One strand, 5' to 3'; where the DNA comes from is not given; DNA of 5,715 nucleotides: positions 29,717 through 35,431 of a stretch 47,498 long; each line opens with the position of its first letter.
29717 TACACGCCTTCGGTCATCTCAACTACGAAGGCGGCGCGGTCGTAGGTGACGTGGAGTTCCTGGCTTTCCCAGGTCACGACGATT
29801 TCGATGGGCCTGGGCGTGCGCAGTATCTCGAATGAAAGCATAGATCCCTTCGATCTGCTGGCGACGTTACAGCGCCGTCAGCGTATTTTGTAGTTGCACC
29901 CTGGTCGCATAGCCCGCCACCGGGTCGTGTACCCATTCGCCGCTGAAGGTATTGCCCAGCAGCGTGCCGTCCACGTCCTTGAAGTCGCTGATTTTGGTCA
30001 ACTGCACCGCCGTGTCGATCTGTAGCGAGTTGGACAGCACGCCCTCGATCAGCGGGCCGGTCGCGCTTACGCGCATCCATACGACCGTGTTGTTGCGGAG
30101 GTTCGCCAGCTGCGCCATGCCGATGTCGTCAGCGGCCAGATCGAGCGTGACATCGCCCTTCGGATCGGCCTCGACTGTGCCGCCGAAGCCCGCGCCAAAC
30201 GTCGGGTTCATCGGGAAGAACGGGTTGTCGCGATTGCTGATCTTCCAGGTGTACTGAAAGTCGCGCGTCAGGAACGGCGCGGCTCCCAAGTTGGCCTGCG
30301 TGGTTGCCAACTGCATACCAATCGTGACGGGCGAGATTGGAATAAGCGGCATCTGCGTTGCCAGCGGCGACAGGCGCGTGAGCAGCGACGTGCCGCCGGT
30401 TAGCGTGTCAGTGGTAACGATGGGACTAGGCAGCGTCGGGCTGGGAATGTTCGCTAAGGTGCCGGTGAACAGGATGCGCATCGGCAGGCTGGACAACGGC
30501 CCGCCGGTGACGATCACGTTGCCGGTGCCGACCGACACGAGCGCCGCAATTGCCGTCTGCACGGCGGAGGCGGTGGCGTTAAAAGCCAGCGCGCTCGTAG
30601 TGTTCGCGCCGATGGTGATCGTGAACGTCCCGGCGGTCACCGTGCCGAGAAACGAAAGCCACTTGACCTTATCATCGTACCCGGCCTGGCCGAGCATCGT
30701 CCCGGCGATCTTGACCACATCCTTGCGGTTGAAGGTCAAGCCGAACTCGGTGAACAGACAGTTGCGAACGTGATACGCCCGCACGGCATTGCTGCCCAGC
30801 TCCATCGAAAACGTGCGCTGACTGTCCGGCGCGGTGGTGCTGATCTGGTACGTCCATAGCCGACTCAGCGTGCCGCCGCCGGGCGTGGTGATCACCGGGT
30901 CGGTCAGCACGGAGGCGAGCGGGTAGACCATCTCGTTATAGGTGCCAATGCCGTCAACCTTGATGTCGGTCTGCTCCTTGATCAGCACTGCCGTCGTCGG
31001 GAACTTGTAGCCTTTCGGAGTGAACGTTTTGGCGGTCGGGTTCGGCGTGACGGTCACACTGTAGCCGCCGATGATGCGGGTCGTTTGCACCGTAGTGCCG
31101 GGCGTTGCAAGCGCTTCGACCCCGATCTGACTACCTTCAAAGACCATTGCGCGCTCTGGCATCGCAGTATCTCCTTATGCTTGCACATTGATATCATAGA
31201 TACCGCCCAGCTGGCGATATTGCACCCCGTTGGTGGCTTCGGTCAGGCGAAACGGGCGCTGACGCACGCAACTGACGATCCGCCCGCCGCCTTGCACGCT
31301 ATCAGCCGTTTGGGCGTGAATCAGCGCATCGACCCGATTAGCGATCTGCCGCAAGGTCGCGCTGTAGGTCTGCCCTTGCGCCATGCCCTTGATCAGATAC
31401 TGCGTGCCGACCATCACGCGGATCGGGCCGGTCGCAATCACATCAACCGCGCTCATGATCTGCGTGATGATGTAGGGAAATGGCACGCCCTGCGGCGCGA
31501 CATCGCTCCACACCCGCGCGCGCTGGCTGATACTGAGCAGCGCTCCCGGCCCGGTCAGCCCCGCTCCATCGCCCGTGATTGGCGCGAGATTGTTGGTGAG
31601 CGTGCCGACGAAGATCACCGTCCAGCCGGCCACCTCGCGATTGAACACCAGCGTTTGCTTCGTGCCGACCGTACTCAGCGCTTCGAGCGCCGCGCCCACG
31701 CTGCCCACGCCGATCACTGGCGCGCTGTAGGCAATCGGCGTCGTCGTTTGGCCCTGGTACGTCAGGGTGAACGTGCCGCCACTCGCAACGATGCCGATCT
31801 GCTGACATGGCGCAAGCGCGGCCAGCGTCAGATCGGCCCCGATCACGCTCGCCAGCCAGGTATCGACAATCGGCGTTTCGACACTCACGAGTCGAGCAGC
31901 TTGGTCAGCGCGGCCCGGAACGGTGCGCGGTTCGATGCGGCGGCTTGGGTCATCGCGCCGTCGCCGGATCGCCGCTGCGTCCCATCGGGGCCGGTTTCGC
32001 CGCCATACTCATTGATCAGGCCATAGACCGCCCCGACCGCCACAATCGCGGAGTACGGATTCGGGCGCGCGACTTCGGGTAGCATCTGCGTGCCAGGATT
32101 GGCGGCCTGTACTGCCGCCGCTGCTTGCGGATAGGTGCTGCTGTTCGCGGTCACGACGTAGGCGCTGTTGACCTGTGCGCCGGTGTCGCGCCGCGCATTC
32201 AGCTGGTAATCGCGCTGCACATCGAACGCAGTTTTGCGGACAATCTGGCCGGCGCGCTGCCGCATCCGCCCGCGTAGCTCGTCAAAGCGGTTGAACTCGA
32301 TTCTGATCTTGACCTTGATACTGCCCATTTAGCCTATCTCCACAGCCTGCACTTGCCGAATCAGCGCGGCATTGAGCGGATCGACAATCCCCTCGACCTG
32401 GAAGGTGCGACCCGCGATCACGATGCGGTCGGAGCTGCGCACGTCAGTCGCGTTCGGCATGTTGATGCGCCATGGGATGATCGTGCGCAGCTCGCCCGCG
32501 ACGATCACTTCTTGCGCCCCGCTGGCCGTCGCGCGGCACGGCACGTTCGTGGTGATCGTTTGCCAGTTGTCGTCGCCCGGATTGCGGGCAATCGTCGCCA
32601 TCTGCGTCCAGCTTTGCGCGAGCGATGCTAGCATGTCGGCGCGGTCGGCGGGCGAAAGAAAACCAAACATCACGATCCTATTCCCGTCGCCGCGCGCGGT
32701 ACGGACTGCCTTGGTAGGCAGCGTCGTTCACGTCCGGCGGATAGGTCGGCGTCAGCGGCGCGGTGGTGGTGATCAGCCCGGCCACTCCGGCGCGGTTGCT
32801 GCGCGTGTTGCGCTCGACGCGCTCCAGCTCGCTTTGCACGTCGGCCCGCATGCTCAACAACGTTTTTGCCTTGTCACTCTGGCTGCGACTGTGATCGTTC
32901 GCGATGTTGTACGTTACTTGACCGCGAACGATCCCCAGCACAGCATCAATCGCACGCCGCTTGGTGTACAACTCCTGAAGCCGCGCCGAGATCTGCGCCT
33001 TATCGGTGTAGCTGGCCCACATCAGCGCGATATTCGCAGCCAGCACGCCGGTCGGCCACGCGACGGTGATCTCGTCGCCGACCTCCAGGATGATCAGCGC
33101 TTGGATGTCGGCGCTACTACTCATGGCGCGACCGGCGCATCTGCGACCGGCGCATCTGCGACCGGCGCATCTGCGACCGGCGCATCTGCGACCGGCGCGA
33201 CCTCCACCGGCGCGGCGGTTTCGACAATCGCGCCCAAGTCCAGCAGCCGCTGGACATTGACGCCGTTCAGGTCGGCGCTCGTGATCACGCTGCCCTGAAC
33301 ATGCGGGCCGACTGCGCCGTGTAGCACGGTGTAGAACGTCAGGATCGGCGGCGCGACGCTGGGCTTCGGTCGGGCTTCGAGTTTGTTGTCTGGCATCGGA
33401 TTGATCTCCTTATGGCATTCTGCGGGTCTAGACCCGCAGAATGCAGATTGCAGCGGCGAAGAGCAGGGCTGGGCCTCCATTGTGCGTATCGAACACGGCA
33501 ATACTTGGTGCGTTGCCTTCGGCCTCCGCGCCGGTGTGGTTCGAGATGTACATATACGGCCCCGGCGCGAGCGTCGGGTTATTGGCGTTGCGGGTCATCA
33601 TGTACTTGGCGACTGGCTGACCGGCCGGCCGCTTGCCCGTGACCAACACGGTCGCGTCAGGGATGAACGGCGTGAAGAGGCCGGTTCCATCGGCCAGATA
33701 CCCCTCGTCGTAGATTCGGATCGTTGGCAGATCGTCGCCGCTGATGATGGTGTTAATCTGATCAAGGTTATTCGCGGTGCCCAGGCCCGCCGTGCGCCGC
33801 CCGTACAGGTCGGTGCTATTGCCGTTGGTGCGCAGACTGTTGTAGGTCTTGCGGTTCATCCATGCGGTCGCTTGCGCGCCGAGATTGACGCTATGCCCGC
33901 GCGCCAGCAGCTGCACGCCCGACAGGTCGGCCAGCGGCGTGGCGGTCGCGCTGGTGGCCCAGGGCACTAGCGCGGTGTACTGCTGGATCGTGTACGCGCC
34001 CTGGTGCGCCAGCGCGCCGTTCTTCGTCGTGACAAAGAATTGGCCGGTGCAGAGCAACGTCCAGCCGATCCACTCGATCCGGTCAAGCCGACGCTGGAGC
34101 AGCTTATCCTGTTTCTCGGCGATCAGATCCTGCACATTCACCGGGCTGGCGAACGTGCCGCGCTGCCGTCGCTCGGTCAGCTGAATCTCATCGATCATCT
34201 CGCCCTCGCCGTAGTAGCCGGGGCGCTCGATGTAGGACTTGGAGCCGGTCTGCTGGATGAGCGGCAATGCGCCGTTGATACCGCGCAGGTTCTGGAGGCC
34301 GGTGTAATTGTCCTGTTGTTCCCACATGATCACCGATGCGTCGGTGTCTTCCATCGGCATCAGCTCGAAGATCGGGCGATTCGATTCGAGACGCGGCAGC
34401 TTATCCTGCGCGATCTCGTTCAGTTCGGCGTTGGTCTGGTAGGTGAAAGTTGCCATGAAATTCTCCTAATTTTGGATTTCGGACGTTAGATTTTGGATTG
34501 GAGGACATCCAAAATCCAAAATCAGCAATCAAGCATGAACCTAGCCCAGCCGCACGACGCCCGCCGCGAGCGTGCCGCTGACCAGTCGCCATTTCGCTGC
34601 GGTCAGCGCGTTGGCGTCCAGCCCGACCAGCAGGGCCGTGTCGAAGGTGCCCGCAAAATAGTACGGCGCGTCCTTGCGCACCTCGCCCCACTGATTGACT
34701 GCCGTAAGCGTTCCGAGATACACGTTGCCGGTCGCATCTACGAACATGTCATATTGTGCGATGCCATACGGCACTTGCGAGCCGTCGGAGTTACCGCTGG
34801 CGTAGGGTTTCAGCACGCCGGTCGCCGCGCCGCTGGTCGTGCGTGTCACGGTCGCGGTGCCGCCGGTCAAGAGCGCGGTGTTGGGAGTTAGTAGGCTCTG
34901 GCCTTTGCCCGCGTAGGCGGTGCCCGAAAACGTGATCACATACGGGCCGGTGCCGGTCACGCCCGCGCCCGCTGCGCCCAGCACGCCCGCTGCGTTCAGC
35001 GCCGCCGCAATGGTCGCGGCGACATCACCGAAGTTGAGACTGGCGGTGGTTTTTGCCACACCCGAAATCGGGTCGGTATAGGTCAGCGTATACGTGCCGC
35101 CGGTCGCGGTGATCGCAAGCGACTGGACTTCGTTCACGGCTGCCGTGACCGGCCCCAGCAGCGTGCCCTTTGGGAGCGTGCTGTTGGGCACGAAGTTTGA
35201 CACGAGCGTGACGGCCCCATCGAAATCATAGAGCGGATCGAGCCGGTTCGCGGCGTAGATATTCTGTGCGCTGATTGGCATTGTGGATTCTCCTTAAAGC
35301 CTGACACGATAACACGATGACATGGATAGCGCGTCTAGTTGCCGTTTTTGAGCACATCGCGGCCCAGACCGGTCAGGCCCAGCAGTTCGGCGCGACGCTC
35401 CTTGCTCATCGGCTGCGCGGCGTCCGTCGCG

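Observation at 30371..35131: The same ~95-aa module is inserted into three unrelated virion proteins (head decoration, tail terminator-like, major tail)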

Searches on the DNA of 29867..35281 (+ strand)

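Call 6: search_dna_similar(query=window:29867-35281:+, collection=phages, mode=near, max_rows=15)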
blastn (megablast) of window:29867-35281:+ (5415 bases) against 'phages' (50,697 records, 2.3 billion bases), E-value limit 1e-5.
No match.
